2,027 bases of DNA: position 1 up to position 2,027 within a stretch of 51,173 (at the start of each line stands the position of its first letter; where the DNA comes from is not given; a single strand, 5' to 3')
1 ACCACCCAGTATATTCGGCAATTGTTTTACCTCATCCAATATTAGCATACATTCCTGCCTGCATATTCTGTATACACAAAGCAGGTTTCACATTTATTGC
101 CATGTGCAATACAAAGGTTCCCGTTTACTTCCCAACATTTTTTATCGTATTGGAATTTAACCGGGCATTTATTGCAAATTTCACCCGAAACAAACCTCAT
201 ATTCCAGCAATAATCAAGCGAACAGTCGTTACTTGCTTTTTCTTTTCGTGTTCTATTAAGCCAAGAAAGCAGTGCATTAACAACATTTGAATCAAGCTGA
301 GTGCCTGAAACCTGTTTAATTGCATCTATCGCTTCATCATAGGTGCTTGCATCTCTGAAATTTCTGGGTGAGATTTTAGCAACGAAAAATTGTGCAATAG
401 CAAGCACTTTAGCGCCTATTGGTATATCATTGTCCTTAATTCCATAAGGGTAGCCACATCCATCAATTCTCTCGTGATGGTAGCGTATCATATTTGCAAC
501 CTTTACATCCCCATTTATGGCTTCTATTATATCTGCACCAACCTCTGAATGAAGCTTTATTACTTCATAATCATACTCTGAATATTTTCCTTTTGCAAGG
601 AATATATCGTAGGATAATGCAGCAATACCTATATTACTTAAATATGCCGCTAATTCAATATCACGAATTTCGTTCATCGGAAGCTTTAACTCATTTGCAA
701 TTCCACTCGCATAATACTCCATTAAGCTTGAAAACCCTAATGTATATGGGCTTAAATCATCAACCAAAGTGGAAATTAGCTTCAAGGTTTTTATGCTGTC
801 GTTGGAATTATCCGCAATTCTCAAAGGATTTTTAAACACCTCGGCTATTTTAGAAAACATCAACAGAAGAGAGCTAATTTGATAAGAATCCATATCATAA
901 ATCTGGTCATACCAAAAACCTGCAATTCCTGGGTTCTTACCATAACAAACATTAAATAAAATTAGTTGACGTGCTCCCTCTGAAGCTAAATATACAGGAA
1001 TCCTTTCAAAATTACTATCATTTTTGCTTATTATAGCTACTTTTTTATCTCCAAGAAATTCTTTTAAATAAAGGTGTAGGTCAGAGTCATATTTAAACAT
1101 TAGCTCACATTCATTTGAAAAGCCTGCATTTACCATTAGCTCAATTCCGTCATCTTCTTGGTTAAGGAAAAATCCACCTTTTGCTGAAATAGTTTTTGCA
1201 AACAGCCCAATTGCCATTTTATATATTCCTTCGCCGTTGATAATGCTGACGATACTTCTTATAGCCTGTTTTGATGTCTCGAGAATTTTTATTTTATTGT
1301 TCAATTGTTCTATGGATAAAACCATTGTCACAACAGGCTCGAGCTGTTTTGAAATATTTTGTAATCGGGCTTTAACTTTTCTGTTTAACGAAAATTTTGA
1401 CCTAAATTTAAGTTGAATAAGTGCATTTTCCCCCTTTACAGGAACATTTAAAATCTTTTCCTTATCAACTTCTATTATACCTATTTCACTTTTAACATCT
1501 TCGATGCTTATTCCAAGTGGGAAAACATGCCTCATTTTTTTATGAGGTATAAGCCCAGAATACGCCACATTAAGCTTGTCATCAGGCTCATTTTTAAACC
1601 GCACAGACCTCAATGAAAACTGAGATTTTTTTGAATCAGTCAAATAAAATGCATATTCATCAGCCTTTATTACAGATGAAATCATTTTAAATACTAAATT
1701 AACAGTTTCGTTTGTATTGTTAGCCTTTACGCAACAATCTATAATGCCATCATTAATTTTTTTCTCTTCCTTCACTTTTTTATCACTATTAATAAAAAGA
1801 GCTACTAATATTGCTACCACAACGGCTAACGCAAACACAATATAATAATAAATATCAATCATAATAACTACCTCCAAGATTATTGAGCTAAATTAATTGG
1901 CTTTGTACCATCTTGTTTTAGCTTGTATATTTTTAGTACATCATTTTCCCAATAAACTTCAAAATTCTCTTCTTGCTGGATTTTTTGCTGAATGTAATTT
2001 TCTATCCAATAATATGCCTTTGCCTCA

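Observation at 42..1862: HD-GYP domain with substituted metal ligands plus a 9-Cys tail: candidate c-di-GMP receptor occupying the PelD role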

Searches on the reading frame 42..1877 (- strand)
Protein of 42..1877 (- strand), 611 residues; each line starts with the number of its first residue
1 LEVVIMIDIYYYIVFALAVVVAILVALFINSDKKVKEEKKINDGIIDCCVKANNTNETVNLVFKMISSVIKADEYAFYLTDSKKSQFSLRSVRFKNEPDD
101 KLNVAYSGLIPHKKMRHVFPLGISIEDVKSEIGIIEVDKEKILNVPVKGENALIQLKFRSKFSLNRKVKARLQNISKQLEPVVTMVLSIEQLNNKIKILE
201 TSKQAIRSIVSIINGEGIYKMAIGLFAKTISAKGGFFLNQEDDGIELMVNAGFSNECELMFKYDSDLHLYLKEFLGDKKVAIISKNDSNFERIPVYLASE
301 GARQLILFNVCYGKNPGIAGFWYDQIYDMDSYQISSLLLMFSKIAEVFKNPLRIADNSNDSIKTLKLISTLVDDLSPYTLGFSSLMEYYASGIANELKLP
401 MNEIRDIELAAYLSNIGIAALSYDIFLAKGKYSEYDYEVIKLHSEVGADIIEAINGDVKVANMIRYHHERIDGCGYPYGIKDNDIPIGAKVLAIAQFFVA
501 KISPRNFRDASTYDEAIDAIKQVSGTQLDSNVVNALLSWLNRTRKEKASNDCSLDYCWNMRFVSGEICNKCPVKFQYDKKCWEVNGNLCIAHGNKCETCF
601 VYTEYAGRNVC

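Call 3: search_protein_families(library=pfam, proteins=[window:42-1877:-], max_evalue=0.01)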
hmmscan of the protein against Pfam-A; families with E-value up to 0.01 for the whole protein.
window:42-1877:- (611 aa): 2 families
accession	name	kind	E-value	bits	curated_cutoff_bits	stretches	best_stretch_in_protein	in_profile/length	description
PF13487.12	HD_5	-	9.5e-29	100.8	27.2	1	367-532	2-170/170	HD domain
PF01966.28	HD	-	8.9e-06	26.4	22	1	421-495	40-110/116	HD domain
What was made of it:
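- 42..1862 (-): Gene for the degenerate HD-GYP protein (606 aa; stop codon at 42-44). Pfam HD_5 at E 9.5e-29 (call 3).
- On HD-GYP domain (Pfam HD_5, PF13487): E 9.5e-29 and 100.8 bits against a cutoff of 27.2, covering profile positions 2-170 of 170 (call 3).
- Checked: Pfam HD_5 matches at E 9.5e-29, residues 367-532 of the 611-aa ORF (call 3).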

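Call 5: search_solved_structures(query=window:42-1877:-, max_evalue=0.001, show_alignments=4)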
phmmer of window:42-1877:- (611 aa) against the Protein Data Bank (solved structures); distinct sequences matched with E-value up to 0.001: 5.
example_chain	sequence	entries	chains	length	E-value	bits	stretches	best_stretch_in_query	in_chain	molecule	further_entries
5z7c_A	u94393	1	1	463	1.3e-19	73.6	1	369-542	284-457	3'3'-cGAMP-specific phosphodiesterase 3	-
9rbz_A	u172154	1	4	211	4.6e-18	68.5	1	364-541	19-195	HD domain/sensory box protein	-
9rc0_A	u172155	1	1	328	6.6e-18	68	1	363-541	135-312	HD domain/sensory box protein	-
4mcw_A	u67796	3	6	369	1.4e-14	57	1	385-537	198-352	Metal dependent phosphohydrolase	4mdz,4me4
4r8z_A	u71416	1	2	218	1.3e-09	40.6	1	403-538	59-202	Cyclic di-GMP phosphodiesterase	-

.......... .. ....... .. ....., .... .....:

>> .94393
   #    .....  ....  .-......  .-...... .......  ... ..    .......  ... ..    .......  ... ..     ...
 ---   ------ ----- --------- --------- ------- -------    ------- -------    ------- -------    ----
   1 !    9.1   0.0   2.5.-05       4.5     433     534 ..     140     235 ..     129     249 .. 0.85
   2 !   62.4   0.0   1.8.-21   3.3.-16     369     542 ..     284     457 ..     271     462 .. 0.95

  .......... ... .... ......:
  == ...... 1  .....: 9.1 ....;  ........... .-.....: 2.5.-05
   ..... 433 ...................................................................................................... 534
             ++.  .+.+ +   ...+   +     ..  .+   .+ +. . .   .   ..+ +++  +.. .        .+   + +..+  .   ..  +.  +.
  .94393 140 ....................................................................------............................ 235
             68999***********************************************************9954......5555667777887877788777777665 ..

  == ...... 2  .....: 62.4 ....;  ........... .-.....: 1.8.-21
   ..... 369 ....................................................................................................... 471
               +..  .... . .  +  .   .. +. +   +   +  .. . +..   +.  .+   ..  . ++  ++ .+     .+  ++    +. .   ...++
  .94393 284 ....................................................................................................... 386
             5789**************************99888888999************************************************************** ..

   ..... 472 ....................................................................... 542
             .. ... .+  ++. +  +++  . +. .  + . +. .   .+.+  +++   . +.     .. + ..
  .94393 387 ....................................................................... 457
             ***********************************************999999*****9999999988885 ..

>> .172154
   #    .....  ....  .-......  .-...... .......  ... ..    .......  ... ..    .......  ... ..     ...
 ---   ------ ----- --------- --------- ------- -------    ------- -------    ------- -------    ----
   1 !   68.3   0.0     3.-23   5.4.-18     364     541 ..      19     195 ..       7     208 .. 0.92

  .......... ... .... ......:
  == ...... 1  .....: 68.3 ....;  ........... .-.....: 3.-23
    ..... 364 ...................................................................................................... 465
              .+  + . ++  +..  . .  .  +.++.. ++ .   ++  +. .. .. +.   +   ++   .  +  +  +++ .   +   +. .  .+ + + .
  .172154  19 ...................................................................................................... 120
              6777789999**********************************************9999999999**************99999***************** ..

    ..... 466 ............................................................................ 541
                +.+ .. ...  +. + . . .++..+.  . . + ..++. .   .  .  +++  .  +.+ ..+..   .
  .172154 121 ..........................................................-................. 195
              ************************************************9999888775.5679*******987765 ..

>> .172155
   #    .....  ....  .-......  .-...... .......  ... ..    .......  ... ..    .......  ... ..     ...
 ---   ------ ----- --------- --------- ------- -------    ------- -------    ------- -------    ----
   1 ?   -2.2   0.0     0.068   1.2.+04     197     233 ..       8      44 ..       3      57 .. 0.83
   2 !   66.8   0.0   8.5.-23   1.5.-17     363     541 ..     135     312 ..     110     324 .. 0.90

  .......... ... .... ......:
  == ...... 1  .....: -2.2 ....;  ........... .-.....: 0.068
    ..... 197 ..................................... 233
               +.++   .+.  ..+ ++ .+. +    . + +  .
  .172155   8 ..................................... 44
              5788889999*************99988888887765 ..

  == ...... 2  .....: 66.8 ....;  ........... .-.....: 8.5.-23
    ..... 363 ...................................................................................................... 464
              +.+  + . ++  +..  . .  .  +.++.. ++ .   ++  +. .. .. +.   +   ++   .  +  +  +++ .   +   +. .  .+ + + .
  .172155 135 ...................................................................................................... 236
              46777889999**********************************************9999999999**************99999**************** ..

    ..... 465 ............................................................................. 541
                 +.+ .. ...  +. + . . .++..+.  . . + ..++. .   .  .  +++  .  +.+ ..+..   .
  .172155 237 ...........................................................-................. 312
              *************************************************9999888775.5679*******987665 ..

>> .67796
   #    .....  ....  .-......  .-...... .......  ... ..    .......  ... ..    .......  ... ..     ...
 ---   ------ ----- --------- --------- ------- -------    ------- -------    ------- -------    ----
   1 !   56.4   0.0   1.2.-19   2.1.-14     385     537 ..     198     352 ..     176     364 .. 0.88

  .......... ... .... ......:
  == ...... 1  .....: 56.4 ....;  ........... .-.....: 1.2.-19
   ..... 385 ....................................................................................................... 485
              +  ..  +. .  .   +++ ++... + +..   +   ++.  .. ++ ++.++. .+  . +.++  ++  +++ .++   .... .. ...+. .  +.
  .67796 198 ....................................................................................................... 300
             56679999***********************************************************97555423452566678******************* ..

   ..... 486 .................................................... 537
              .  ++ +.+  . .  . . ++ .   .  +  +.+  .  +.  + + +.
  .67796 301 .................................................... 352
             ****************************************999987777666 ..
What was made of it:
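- Checked: Residue-by-residue alignments to V-cGAP3 (5Z7C), DvhD (9RBZ) and PmGH (4MCW) place the substitutions (call 5).
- Three DvhD contact positions differ here: K582 is Y, M646 is K, and E668 is unaligned (call 5 mapping). The best PDB sequence hit is a 3'3'-cGAMP phosphodiesterase (call 5), and DvhD also accepts cGAMP.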

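Call 6: search_protein_families(library=ncbifam, proteins=[window:42-1877:-], max_evalue=0.01)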
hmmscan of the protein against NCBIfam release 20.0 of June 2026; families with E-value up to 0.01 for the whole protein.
window:42-1877:- (611 aa): 1 family
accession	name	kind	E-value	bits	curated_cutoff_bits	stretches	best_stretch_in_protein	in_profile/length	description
NF053512.1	nitric_RR_NosR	exception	3.3e-28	98.8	400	1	362-550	175-364/422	response regulator c-di-GMP phosphodiesterase, NosR family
